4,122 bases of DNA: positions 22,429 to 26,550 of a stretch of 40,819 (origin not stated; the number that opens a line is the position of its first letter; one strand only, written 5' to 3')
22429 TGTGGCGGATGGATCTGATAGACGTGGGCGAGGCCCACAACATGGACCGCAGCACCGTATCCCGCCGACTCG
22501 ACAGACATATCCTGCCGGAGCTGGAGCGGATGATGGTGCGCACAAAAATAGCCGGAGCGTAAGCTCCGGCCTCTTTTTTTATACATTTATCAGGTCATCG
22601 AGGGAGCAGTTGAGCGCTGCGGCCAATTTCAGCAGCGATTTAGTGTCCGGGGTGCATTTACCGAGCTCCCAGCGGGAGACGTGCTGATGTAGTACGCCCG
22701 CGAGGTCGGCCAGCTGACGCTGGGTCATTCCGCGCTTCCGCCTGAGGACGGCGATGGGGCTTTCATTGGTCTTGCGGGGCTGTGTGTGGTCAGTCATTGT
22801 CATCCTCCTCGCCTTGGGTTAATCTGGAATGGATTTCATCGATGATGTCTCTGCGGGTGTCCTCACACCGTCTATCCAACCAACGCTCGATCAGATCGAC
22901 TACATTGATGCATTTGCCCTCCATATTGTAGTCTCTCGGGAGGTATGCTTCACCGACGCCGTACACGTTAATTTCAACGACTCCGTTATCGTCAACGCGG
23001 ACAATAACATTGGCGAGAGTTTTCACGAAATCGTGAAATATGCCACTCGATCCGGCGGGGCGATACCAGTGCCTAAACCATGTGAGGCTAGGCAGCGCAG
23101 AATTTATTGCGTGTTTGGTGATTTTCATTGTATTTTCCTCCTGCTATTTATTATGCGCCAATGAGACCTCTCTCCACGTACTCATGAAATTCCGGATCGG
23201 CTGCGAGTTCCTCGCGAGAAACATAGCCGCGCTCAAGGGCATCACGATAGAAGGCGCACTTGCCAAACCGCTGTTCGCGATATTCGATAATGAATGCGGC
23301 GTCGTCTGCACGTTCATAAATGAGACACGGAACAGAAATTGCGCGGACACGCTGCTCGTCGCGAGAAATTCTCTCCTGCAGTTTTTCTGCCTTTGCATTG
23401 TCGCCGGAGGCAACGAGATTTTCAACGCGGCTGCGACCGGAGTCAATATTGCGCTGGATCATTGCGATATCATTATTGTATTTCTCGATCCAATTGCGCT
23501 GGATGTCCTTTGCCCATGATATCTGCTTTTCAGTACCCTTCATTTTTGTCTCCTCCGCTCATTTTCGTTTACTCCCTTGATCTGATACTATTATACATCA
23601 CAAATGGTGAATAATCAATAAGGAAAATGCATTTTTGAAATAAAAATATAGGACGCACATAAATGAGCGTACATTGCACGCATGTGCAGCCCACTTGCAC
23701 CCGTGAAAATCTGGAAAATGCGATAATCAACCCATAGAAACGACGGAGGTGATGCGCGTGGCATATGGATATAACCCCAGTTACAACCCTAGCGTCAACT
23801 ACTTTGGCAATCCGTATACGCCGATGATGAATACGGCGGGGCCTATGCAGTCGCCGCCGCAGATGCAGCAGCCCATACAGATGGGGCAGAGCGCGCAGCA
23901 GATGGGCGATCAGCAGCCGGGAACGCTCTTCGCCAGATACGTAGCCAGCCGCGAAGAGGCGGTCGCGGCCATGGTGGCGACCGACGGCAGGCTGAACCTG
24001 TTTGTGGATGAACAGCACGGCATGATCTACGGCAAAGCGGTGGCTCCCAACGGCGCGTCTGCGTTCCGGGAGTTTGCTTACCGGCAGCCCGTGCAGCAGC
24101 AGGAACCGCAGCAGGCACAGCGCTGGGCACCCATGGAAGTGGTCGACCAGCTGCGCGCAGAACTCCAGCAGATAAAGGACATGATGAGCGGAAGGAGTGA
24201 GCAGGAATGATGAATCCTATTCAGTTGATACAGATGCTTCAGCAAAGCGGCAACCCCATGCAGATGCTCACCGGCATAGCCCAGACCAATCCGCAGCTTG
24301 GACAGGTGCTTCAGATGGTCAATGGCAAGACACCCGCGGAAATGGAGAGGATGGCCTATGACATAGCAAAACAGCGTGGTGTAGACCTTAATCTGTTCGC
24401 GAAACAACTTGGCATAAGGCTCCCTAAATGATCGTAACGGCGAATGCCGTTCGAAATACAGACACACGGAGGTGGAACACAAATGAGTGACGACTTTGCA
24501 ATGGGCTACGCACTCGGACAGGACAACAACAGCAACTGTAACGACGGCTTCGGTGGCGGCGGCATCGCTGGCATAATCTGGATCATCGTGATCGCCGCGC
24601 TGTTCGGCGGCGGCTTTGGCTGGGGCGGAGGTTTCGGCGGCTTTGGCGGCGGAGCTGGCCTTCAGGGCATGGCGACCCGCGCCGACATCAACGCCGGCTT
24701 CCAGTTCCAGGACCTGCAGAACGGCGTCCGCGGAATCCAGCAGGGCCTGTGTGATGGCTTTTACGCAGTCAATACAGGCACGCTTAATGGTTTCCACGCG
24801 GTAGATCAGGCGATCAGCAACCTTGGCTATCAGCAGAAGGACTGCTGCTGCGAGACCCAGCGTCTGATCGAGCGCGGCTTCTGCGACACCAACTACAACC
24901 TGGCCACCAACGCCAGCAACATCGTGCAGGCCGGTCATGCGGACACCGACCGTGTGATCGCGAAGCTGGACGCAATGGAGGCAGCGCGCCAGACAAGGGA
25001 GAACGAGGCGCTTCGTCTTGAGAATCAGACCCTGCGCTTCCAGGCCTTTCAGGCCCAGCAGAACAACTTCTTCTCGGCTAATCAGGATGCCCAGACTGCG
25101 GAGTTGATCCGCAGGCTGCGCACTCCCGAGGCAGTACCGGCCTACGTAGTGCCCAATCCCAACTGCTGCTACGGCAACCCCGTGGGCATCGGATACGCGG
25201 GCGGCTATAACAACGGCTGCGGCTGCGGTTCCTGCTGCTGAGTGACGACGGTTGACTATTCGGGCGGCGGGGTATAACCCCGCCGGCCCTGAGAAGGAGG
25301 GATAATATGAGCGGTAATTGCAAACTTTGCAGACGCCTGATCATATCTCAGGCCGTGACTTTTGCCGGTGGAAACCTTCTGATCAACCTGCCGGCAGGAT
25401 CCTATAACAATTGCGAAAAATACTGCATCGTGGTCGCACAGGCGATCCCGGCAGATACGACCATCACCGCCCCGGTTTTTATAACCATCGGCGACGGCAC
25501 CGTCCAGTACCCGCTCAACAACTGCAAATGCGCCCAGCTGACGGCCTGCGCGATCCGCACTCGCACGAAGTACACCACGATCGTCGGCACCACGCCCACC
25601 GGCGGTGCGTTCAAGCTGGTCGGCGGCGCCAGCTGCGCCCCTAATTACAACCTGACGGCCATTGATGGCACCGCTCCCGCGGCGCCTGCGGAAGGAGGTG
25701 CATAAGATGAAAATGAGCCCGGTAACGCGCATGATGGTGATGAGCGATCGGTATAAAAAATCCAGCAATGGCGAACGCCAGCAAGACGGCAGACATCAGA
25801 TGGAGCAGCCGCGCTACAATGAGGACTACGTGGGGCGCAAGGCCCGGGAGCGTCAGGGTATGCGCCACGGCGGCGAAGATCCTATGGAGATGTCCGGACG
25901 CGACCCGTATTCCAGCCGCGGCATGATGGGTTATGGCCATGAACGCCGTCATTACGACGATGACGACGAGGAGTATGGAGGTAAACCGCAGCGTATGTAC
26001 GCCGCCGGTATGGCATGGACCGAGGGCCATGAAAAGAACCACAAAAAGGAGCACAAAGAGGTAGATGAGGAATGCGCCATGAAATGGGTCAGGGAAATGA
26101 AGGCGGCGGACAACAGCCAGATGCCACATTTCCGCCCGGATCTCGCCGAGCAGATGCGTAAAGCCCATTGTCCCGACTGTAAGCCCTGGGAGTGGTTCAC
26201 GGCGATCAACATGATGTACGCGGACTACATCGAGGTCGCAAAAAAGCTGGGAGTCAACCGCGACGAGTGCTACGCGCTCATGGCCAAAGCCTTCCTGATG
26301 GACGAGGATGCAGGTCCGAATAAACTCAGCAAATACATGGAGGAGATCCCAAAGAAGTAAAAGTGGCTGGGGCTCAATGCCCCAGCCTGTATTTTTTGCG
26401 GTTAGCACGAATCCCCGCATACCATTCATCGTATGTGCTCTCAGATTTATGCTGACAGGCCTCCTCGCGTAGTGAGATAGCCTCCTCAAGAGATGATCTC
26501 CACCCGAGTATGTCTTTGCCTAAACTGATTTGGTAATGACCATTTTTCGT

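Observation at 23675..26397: Self-contained five-gene operon of low-complexity Q/P-, Gly/Cys- and His/acidic-rich proteins with no recognisable enzymatic motif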

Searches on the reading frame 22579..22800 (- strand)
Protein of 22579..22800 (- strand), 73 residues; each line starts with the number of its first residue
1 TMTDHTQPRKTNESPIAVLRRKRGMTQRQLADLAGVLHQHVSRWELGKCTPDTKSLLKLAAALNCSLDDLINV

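Call 19: search_protein_families(library=pfam, proteins=[window:22579-22800:-], max_evalue=0.01)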
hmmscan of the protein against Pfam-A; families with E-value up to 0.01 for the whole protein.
window:22579-22800:- (73 aa): 7 families
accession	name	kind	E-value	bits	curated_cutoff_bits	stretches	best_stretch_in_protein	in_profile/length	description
PF01381.28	HTH_3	-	1.5e-14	54.2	23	1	19-70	4-55/55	Helix-turn-helix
PF13443.12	HTH_26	-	5.5e-09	36.6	22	1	17-72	3-59/63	Cro/C1-type HTH DNA-binding domain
PF13560.12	HTH_31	-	2e-08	34.9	27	1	18-69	8-60/64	Helix-turn-helix domain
PF12844.13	HTH_19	-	6.4e-07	29.6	30.2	1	19-72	7-60/64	Helix-turn-helix domain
PF15731.11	MqsA_antitoxin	-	0.00027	21.5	30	1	11-63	69-120/131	Antitoxin component of bacterial toxin-antitoxin system, MqsA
PF07022.19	Phage_CI_repr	-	0.00049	20.8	22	1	25-70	12-57/65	Bacteriophage CI repressor helix-turn-helix domain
PF13384.12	HTH_23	-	0.004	17.4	24.6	0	17-44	10-37/50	Homeodomain-like domain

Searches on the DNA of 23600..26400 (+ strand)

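Call 7: search_dna_similar(query=window:23600-26400:+, collection=phages, mode=near)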
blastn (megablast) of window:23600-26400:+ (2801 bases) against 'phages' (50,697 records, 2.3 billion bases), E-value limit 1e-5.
No match.
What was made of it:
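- Tried and rejected: Near-identical DNA in GenBank phages: none (call 7).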

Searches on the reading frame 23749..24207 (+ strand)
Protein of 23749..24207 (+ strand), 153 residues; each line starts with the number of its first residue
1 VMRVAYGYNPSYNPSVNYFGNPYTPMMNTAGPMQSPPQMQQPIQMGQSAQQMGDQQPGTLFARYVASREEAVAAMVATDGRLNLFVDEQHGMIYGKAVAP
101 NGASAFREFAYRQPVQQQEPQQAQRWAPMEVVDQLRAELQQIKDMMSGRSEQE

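Call 4: search_protein_families(library=pfam, proteins=[window:23758-24207:+], max_evalue=1)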
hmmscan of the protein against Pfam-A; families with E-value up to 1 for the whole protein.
window:23758-24207:+ (150 aa): 1 family
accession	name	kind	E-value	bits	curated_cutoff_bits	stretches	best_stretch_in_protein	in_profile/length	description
PF03929.21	PepSY_TM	-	0.28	11.4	28.8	1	31-109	47-122/295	PepSY-associated TM region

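Call 5: search_protein_families(library=phrogs, proteins=[window:23758-24207:+], max_evalue=1)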
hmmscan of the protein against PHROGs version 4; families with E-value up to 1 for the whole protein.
window:23758-24207:+ (150 aa): 2 families
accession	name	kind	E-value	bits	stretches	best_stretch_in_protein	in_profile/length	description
phrog_21718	-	unknown function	4.3e-08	34.3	1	4-144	6-145/159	-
phrog_2671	-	tail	0.11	13.6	1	108-142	73-109/125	tail fiber protein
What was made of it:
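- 23758..24210 (+): P1: 150 aa, with a Y/N/P/Q-rich N-terminus, a small central domain and a C-terminal helix. Constant core member of the cassette. phrog_21718 at 4e-8 (call 5).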

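Call 6: search_protein_families(library=ncbifam, proteins=[window:23758-24207:+], max_evalue=1)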
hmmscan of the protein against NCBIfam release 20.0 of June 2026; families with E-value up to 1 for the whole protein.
window:23758-24207:+ (150 aa): 1 family
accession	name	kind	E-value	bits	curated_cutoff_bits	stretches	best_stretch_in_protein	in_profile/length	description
NF009445.0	PRK12803.1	equivalog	0.022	14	450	1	38-136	154-247/335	flagellin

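Call 13: list_cluster_members(proteins=[window:23749-24207:+, window:23752-24207:+, window:23758-24207:+, window:24207-24428:+, window:24444-25238:+, window:24483-25238:+, window:25307-25702:+, window:25662-26357:+, window:25707-26357:+, window:26731-28173:-])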
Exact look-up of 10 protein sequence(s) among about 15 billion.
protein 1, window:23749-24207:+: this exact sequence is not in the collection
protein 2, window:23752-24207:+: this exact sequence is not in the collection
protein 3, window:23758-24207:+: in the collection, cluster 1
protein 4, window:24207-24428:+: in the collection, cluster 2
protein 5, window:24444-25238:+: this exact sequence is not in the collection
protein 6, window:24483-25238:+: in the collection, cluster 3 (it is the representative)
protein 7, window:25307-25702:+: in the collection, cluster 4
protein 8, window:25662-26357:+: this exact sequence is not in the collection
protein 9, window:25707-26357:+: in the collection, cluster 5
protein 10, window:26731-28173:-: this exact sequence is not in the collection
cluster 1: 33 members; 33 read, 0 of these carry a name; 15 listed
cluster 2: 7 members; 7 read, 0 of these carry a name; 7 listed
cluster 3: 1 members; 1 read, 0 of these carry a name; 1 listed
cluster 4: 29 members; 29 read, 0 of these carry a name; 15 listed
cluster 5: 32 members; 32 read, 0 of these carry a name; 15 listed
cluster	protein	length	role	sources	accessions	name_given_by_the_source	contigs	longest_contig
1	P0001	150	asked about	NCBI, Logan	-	-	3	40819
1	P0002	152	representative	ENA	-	-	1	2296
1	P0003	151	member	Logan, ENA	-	-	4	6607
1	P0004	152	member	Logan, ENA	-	-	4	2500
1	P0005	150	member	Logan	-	-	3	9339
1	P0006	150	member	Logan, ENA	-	-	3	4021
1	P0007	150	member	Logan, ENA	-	-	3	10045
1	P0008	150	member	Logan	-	-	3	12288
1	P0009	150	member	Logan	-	-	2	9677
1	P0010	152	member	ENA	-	-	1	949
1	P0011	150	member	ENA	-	-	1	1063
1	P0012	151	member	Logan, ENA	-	-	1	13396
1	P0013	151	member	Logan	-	-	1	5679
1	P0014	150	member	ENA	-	-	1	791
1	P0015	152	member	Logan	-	-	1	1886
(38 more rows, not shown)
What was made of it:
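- Checked: Exactly these five start choices are the ones present in the public protein collection (call 13).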

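Call 55: find_homologous_proteins(query=window:23758-24207:+, max_evalue=0.001)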
Query window:23758-24207:+ (150 aa): 43 proteins with E <= 0.001 among 55 candidates.
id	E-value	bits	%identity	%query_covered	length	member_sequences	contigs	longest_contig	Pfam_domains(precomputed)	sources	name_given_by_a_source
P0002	5.9e-89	313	96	100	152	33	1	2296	-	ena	-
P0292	1.5e-87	309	96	100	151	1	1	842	-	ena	-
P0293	2.6e-87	308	95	99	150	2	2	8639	-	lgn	-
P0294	4.2e-84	297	92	100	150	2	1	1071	-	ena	-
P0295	2.0e-83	295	93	100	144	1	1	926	-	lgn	-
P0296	7.2e-80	284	89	100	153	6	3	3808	-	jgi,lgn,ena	-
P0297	2.0e-78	279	86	100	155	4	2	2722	-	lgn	-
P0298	4.2e-70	252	82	97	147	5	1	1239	-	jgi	jgi:hypothetical protein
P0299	5.1e-69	249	80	98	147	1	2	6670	-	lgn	-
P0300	1.6e-67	244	81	98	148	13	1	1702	-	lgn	-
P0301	4.5e-67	242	77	100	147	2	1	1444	-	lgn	-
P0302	6.9e-65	235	76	100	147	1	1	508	-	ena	-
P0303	1.8e-64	234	76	97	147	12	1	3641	-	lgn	-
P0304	4.3e-63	229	78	98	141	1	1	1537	-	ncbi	-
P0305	8.3e-62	225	69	97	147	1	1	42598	-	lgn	-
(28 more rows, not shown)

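Call 64: search_protein_families(library=padloc, proteins=[window:23758-24207:+], max_evalue=0.1)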
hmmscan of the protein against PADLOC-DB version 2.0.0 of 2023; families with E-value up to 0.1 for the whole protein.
window:23758-24207:+ (150 aa): 0 families

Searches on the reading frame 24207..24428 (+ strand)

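Call 4: search_protein_families(library=pfam, proteins=[window:24207-24428:+], max_evalue=1)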
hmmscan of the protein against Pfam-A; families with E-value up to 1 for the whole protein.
window:24207-24428:+ (74 aa): 2 families
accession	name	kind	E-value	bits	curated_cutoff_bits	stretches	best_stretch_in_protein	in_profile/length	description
PF17885.6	Smoa_sbd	-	0.1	13.2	25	1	5-48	65-108/108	Styrene monooxygenase A putative substrate binding domain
PF09280.16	XPC-binding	-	0.26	11.4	26.4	0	6-36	12-43/57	XPC-binding domain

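Call 5: search_protein_families(library=phrogs, proteins=[window:24207-24428:+], max_evalue=1)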
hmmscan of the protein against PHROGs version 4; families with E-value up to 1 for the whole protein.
window:24207-24428:+ (74 aa): 0 families

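Call 6: search_protein_families(library=ncbifam, proteins=[window:24207-24428:+], max_evalue=1)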
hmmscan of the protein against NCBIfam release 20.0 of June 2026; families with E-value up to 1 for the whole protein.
window:24207-24428:+ (74 aa): 2 families
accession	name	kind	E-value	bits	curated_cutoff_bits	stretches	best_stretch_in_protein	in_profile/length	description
NF001530.0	PRK00364.1-6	equivalog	0.037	13.9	136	1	21-57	35-71/104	co-chaperone GroES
TIGR02675.1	tape_meas_nterm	domain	0.14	12.5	21.35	1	5-50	20-65/75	tape measure protein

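Call 64: search_protein_families(library=padloc, proteins=[window:24207-24428:+], max_evalue=0.1)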
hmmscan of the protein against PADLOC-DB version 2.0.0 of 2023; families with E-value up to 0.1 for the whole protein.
window:24207-24428:+ (74 aa): 1 family
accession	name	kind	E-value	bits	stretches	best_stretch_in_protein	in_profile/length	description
PDLC02120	Csn2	-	0.044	10.8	1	9-68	99-158/347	-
